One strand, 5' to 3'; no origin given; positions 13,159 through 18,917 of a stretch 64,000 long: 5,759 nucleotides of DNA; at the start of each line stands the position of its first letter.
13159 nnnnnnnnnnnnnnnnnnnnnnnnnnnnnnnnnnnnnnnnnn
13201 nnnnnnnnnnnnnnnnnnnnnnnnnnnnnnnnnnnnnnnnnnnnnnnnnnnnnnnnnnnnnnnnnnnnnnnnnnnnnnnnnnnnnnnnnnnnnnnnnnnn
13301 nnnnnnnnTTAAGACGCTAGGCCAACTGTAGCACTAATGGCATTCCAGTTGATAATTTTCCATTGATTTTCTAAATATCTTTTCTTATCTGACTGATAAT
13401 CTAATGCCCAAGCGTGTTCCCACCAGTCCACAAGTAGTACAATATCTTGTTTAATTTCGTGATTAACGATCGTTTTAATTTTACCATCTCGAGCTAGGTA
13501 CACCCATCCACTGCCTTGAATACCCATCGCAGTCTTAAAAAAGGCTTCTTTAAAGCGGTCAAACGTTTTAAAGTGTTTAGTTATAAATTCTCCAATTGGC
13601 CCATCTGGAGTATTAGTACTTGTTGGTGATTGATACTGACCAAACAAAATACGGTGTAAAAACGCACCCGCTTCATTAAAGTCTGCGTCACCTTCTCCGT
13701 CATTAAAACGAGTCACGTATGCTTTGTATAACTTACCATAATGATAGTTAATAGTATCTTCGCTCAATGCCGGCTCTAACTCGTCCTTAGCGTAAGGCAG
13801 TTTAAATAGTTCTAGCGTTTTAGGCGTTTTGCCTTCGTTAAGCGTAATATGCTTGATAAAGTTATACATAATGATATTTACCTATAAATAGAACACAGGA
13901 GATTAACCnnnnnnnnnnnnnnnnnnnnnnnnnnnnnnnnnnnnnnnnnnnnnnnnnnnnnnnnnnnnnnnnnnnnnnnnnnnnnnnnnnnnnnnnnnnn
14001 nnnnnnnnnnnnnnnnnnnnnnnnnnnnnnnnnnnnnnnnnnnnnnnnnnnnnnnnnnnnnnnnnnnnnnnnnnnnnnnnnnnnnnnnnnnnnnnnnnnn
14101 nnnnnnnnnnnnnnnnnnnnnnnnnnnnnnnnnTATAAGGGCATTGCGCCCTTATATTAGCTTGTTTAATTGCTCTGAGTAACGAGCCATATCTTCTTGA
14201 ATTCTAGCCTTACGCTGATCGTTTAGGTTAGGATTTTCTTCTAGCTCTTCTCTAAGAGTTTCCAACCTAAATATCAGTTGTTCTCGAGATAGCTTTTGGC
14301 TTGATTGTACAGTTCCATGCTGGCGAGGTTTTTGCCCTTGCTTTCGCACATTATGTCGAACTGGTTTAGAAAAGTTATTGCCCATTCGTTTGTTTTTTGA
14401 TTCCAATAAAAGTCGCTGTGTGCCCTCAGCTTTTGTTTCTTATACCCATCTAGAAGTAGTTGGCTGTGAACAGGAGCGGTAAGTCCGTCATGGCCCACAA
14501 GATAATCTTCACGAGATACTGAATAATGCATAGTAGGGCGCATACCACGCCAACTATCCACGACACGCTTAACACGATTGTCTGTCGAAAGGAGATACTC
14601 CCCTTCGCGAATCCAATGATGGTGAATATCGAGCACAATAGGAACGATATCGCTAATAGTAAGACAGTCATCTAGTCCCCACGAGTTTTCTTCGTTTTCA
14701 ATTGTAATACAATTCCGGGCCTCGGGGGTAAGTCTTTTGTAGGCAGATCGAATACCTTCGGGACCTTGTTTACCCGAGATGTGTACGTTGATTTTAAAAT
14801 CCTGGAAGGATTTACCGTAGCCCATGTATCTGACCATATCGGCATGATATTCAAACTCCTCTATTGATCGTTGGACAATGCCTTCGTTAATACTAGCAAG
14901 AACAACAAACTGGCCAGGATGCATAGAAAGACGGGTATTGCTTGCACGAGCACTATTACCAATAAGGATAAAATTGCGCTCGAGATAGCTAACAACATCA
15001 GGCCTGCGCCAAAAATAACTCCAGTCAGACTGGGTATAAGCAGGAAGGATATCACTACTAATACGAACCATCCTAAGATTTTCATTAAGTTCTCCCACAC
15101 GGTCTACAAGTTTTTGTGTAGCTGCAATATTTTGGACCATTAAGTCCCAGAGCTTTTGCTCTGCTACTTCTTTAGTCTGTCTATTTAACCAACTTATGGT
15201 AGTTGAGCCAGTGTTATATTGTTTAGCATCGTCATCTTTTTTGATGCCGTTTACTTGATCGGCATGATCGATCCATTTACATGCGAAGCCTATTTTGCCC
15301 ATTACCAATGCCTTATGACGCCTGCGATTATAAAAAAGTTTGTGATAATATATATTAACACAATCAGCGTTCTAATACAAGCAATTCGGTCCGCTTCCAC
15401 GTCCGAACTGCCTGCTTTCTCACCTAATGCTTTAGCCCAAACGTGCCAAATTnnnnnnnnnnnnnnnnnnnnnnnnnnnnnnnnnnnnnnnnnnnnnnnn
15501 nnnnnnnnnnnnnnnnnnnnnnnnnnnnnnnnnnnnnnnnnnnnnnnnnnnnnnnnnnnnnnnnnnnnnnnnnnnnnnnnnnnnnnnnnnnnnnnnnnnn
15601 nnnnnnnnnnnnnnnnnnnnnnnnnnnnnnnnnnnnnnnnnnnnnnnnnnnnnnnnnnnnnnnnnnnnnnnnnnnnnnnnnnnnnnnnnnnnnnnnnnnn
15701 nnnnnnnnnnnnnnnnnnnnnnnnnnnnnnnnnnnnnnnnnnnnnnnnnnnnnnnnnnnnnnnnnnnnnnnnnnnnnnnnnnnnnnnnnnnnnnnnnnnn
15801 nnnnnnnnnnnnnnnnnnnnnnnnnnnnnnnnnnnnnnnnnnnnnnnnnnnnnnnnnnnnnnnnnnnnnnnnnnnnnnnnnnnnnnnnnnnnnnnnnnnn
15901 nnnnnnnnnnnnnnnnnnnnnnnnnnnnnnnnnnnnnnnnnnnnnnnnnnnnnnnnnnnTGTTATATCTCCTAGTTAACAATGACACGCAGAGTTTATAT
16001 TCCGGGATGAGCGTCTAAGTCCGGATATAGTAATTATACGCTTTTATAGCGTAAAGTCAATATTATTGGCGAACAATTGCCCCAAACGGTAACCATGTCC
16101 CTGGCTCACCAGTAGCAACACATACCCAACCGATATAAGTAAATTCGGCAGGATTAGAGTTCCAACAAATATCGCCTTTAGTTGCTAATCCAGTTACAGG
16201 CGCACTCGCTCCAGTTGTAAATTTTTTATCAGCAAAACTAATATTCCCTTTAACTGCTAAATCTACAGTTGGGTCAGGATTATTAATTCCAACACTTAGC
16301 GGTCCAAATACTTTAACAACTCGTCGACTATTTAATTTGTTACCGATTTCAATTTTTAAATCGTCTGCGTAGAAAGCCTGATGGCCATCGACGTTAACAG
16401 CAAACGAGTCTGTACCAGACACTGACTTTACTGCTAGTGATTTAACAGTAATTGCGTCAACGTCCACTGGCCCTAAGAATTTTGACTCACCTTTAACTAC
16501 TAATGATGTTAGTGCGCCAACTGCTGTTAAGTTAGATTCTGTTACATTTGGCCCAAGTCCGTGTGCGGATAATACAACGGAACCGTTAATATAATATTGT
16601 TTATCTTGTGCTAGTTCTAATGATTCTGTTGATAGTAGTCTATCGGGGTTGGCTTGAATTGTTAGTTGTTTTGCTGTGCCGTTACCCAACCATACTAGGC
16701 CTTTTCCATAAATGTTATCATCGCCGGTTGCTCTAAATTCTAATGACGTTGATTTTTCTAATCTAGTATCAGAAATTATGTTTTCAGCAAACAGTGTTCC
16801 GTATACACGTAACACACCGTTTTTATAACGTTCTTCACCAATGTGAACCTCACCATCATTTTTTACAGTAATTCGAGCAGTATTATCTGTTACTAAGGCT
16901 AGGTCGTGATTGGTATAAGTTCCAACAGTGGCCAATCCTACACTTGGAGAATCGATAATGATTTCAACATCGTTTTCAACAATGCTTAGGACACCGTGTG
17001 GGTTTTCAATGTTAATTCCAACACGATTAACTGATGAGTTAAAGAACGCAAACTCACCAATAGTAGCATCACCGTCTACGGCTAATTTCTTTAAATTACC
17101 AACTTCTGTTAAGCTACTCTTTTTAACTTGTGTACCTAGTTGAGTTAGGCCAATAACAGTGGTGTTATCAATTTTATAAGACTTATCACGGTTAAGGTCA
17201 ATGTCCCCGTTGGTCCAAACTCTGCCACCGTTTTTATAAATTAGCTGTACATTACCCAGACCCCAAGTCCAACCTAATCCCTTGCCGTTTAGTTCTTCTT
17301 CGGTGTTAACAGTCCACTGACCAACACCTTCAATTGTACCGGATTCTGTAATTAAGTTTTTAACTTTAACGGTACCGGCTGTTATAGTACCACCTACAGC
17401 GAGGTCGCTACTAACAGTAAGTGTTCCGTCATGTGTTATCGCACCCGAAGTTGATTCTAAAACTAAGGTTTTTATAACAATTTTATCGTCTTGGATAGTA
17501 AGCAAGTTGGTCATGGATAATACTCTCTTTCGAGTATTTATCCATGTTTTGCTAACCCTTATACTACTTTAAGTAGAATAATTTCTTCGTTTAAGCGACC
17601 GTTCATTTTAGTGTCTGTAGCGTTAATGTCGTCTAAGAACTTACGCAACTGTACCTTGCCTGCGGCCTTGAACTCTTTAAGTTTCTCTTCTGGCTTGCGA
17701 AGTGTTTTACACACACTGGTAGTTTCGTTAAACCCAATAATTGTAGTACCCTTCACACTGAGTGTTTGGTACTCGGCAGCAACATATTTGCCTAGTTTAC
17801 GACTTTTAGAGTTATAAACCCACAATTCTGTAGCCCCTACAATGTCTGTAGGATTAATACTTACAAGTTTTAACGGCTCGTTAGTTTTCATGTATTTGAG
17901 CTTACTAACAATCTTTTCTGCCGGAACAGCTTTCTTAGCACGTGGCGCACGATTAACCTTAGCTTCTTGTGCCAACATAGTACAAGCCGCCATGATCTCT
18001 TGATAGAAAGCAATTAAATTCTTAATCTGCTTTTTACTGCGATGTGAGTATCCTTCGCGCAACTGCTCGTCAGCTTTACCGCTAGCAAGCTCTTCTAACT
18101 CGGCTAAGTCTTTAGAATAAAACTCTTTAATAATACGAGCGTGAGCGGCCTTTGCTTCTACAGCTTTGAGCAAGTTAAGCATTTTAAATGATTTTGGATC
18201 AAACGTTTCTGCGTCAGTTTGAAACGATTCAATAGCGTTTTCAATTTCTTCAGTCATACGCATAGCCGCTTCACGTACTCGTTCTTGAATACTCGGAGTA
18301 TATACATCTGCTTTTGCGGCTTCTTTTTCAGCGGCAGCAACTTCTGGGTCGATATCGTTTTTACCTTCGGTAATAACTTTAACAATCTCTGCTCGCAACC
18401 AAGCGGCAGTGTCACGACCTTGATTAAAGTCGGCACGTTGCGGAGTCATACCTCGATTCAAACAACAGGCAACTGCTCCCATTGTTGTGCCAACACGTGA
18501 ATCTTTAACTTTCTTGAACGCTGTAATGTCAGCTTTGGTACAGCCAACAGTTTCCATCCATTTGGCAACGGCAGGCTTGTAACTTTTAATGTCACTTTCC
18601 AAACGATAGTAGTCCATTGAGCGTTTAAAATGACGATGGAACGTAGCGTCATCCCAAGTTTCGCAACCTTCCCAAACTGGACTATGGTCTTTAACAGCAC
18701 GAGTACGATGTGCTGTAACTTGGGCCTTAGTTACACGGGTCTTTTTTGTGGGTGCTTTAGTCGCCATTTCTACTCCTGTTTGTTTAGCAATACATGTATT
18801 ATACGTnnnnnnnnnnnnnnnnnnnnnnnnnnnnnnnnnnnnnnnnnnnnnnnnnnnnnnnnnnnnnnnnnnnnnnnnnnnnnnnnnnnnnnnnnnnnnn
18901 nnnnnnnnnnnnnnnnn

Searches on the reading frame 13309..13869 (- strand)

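Call 28: search_protein_families(library=pfam, proteins=[window:13309-13869:-], max_evalue=0.01)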
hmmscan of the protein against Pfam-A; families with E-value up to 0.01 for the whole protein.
window:13309-13869:- (186 aa): 2 families
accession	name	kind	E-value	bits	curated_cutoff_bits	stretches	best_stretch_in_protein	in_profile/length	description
PF02777.23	Sod_Fe_C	-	8.5e-23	80.8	20.9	1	89-179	2-100/102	Iron/manganese superoxide dismutases, C-terminal domain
PF00081.27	Sod_Fe_N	-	1.1e-10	42.3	27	1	20-64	3-47/82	Iron/manganese superoxide dismutases, alpha-hairpin domain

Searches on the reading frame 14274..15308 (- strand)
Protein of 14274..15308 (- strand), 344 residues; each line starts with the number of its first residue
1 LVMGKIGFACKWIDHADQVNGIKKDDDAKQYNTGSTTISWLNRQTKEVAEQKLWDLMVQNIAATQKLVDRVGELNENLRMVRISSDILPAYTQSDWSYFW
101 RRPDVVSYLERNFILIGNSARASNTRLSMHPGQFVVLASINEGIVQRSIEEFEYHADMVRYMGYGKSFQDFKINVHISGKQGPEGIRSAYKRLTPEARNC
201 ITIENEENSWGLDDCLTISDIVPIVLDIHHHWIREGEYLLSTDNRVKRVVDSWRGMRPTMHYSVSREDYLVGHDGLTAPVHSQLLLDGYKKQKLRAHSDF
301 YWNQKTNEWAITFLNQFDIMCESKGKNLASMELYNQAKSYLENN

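Call 9: search_protein_families(library=phrogs, proteins=[window:14274-15308:-], max_evalue=0.001)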
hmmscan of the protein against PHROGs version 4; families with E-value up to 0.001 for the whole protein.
window:14274-15308:- (344 aa): 1 family
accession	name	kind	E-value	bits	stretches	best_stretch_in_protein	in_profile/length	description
phrog_8420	-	DNA, RNA and nucleotide metabolism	1.3e-80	271.8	1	5-337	2-307/309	endonuclease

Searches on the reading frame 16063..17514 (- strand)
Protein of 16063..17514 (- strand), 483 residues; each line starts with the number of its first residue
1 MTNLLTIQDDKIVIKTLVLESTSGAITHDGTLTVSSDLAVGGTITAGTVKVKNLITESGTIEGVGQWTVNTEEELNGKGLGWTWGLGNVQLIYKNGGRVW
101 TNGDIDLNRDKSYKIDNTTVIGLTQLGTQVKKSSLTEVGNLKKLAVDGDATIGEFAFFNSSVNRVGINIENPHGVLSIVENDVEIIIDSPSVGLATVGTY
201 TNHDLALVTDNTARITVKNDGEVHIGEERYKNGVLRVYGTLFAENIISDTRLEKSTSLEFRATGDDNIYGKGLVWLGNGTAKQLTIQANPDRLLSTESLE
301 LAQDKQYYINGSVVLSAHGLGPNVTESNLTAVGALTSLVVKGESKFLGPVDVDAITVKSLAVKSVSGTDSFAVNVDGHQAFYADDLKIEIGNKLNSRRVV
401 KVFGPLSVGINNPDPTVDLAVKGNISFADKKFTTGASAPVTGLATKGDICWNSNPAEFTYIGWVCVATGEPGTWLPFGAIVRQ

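Call 9: search_protein_families(library=phrogs, proteins=[window:16063-17514:-], max_evalue=0.001)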
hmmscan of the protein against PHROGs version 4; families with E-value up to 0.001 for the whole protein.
window:16063-17514:- (483 aa): 4 families
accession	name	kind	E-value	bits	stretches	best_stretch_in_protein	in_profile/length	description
phrog_6002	-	head and packaging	1.2e-16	60.5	2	185-371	880-1074/1183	virion structural protein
phrog_30158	-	unknown function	3.7e-09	36.5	1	230-356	357-483/779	-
phrog_21471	-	unknown function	3.4e-08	33.7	1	433-480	577-624/626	-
phrog_23059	-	tail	1.4e-05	24.1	1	435-479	817-861/1027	tail fiber protein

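Call 10: search_dna_similar(query=window:16063-17514:-, collection=phages, mode=protein, max_rows=15)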
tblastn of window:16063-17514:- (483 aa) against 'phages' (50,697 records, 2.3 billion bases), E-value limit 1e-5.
Records with a match: 4; places in all: 4; records where one place covers at least 80% of the query: 0.
Best place of each record, by identity: <60% 4.
By first word of the organism name: Bacillus 2; Caudoviricetes 2.
By host as written in the record: Bacillus megaterium 2; Bacteroides cellulosilyticus 2.
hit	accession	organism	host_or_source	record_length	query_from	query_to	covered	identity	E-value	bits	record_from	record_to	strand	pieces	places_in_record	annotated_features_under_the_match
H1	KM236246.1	Bacillus phage Moonbeam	Bacillus megaterium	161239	435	480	10%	56.5%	9e-8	61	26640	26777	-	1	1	hypothetical protein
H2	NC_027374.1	Bacillus phage Moonbeam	Bacillus megaterium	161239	435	480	10%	56.5%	9e-8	61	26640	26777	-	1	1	tail fiber protein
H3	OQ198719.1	Caudoviricetes sp. 'Rudgehvirus jaberico'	Bacteroides cellulosilyticus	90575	425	480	12%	44.8%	7e-6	55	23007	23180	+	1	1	hypothetical protein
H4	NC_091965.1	Caudoviricetes sp. 'Rudgehvirus jaberico'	Bacteroides cellulosilyticus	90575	425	480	12%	44.8%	7e-6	55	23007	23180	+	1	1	hypothetical protein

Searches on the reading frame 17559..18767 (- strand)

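Call 9: search_protein_families(library=phrogs, proteins=[window:17559-18767:-], max_evalue=0.001)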
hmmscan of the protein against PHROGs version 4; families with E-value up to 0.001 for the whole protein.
window:17559-18767:- (402 aa): 1 family
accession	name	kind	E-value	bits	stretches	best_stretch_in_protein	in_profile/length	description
phrog_11903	-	unknown function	4e-65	221.4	1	38-401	27-382/383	-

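Call 28: search_protein_families(library=pfam, proteins=[window:17559-18767:-], max_evalue=0.01)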
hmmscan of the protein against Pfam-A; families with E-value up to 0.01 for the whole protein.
window:17559-18767:- (402 aa): 0 families

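Call 65: search_protein_families(library=ncbifam, proteins=[window:17559-18767:-], max_evalue=0.01)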
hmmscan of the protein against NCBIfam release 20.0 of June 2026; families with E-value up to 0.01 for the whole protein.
window:17559-18767:- (402 aa): 1 family
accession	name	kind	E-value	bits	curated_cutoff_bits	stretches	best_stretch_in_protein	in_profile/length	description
NF033779.0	Tim44_TimA_adap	subfamily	4.2e-05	23.6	80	1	146-321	38-202/215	Tim44/TimA family putative adaptor protein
